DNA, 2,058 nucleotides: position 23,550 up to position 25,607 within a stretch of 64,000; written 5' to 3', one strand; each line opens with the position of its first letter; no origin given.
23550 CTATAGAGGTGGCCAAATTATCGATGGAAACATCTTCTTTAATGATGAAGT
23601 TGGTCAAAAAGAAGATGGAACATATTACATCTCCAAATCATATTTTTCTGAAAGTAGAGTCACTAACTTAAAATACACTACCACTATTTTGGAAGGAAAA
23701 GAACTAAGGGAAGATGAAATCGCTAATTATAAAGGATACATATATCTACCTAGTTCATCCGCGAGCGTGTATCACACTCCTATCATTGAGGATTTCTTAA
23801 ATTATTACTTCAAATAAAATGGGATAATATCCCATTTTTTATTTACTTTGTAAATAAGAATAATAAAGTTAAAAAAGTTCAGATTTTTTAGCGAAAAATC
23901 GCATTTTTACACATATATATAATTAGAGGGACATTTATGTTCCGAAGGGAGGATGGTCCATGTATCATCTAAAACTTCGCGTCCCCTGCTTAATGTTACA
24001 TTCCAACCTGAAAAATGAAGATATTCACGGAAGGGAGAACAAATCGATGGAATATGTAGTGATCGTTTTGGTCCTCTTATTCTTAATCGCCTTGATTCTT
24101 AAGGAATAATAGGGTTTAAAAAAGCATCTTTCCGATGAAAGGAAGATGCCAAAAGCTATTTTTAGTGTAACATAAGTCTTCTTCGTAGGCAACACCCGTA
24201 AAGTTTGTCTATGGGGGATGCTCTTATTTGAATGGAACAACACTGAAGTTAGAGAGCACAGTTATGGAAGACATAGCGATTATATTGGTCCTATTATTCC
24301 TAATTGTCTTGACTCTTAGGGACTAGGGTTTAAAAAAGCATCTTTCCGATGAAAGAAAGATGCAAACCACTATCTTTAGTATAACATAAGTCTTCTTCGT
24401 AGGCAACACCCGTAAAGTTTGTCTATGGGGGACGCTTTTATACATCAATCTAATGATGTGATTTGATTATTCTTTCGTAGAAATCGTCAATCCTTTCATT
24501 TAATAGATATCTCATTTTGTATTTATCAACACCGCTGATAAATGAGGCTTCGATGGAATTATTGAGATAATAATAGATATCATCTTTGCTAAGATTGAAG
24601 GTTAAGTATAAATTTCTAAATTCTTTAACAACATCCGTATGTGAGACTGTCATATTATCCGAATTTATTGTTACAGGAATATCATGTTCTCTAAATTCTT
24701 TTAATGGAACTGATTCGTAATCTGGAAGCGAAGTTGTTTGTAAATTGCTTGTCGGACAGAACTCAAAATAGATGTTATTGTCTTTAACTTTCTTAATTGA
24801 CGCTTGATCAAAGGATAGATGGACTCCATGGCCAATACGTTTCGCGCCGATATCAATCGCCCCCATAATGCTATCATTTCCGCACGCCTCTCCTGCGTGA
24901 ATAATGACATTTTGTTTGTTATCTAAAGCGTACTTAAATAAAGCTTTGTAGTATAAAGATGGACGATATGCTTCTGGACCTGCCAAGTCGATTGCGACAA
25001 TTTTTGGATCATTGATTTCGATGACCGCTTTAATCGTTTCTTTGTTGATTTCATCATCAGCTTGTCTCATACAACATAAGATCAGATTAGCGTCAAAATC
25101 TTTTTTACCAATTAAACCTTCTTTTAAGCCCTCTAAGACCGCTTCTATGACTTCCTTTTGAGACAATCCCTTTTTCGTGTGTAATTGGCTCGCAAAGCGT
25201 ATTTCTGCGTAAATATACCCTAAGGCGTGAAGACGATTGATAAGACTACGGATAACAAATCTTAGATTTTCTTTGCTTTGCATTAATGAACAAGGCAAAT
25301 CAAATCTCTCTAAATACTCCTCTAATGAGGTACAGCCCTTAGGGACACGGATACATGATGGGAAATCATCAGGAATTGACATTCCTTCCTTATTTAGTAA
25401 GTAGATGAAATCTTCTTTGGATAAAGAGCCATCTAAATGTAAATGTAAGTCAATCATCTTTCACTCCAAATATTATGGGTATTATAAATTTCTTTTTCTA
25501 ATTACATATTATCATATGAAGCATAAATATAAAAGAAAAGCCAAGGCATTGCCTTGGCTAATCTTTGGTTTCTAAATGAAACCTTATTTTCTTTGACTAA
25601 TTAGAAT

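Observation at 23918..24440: Tandem pair of tiny hydrophobic-peptide modules, each with a hairpin and a conserved 3' element: candidate type I toxin-antitoxin-like loci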

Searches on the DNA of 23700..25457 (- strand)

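Call 3: search_rna_families(source=window, start=23700, end=24600, threshold=evalue, max_evalue=10, show_alignments=5)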
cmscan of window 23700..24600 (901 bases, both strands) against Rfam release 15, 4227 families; matches with E-value up to 10: 10.
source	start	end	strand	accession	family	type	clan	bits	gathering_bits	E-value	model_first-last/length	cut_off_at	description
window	23715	23840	+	RF01770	rimP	Cis-reg; leader;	-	21.7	47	0.66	1-102/102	no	Gammaprotebacteria rimP leader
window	23812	23856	+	RF02420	Bp1_162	Gene; sRNA;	-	21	50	0.72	1-100/100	no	Burkholderia sRNA Bp1_Cand612_SIPHT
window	24323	24446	-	RF00557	L10_leader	Cis-reg; leader;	-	20.9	44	0.6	1-138/138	no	Ribosomal protein L10 leader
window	23780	23847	+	RF02029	sraA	Gene; sRNA;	-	19.8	56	2.9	1-95/95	no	sraA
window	24109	24232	-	RF00557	L10_leader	Cis-reg; leader;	-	17.1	44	3.4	1-138/138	no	Ribosomal protein L10 leader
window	24369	24451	+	RF01180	snoR110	Gene; snRNA; snoRNA; HACA-box;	-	16.9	44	9.9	1-89/89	no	Small nucleolar RNA snoR110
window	24402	24540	-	RF04315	manA-II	Cis-reg;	-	16.1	100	6.2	1-147/147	no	manA_II ncRNA motif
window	23885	23975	-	RF00320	snoZ185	Gene; snRNA; snoRNA; CD-box;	-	14.5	50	8.1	1-86/86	no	Small nucleolar RNA Z185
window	24070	24188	+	RF01089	PK-repBA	Cis-reg;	-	13.1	45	6.2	1-124/124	no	Pseudoknot of the regulatory region of the repBA gene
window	24465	24537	-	RF00893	MIR854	Gene; miRNA;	-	11.3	50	3.3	117-194/221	no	MIR854 microRNA precursor family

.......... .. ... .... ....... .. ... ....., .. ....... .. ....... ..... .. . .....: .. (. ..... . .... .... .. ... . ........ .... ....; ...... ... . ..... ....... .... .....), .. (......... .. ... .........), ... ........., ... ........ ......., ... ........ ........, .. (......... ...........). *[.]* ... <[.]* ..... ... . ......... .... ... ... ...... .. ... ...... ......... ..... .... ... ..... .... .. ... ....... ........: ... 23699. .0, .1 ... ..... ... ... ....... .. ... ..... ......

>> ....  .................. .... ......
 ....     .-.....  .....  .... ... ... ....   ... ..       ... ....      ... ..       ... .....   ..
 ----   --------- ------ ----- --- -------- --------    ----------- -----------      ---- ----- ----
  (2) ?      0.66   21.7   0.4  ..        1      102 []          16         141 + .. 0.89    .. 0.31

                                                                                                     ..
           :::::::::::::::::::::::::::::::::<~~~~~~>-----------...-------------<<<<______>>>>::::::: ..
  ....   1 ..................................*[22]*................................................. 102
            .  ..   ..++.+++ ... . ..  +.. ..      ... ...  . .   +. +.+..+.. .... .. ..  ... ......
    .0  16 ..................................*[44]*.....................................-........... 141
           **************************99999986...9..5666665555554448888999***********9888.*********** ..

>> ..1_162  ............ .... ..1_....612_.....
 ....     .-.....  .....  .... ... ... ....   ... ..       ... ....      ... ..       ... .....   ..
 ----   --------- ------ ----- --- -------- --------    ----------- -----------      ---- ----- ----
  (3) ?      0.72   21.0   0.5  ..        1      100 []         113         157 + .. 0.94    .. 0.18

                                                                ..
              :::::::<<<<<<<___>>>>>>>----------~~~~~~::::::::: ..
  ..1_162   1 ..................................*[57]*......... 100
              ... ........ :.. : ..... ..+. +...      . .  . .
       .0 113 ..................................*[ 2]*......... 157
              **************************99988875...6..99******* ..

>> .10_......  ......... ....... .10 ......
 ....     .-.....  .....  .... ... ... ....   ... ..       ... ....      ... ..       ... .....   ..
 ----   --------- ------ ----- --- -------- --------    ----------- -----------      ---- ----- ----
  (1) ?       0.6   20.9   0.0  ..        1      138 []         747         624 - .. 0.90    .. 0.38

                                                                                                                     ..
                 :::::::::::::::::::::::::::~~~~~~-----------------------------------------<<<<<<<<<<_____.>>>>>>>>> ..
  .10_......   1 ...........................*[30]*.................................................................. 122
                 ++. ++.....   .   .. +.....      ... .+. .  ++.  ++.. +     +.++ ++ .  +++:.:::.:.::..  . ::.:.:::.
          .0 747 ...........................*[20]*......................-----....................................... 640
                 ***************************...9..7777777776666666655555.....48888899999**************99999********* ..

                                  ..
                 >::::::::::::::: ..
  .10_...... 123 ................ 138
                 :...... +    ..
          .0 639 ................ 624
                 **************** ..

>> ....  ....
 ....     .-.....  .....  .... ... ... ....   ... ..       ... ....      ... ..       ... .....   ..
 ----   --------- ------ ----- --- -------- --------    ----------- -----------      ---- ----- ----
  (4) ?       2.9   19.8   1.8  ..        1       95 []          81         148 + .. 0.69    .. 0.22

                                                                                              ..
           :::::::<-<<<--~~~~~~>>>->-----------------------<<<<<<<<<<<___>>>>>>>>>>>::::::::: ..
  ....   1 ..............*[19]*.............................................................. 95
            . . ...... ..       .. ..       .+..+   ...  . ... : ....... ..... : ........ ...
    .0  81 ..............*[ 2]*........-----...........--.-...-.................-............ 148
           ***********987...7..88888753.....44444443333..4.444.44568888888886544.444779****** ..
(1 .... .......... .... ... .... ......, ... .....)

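Call 78: search_rna_families(sources=[L133, L108, L007, L008, L137, L013], threshold=gathering)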
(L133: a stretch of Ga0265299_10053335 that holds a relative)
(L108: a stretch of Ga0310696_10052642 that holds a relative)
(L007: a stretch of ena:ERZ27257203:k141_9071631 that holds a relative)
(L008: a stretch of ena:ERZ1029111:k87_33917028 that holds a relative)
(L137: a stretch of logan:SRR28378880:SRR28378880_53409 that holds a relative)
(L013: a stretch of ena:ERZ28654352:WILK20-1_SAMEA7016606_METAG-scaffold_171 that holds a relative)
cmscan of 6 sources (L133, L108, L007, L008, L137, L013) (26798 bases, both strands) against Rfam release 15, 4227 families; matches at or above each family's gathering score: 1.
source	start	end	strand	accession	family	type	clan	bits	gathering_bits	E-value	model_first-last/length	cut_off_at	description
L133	2141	2530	-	RF00023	tmRNA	Gene;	CL00001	114.3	47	2.8e-44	1-374/374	no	transfer-messenger RNA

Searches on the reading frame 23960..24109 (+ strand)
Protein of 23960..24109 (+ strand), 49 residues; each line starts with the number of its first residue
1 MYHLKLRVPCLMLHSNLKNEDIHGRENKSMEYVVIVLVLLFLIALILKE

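Call 11: find_encoding_contigs(protein=window:23960-24109:+, flank=3000, max_places=10)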
Protein window:23960-24109:+ (49 aa): 4 contigs read that carry it; 2 places shown.
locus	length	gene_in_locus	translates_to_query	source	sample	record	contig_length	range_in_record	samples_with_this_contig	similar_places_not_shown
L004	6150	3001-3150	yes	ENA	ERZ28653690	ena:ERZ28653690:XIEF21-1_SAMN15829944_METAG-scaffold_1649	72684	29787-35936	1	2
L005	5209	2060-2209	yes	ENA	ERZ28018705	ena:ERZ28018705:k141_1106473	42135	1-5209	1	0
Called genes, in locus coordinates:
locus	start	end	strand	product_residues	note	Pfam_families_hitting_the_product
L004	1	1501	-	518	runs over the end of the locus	PF00005:ABC_tran, PF08402:TOBE_2 (weak)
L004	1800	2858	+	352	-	-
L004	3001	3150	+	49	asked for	-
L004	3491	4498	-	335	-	PF00962:A_deaminase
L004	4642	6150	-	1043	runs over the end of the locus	-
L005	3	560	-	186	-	?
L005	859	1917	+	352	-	-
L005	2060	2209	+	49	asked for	-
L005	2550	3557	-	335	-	PF00962:A_deaminase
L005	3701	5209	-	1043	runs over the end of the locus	-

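Call 17: find_homologous_proteins(query=window:23960-24109:+, max_evalue=10)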
Query window:23960-24109:+ (49 aa): 1 proteins with E <= 10 among 1 candidates.
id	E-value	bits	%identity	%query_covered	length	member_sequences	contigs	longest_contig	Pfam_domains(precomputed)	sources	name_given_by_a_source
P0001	3.1e-23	96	100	100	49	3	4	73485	-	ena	-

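Call 54: search_protein_families(library=pfam, proteins=[window:23960-24106:+], max_evalue=10)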
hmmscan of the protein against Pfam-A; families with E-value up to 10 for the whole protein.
seq(49 aa): 1 family
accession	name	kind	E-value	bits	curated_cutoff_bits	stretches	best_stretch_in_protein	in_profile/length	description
PF20293.4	MC6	-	0.078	13.4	27.2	1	12-46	33-65/76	ABC-three component (ABC-3C) system Middle Component 6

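Call 55: search_protein_families(library=ncbifam, proteins=[window:23960-24106:+], max_evalue=10)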
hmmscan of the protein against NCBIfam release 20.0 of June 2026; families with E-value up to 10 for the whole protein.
seq(49 aa): 0 families

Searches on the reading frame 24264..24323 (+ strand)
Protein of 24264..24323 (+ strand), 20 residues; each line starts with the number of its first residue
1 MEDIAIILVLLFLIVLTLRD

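Call 54: search_protein_families(library=pfam, proteins=[window:24264-24323:+], max_evalue=10)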
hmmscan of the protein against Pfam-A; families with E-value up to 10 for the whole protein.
seq(20 aa): 0 families

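Call 55: search_protein_families(library=ncbifam, proteins=[window:24264-24323:+], max_evalue=10)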
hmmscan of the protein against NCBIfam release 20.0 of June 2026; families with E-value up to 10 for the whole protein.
seq(20 aa): 1 family
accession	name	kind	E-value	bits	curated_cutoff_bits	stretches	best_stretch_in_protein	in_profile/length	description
NF033494.1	NSS_import_MetS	equivalog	0.14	12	70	1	1-16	1-16/53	methionine/alanine import NSS transporter subunit MetS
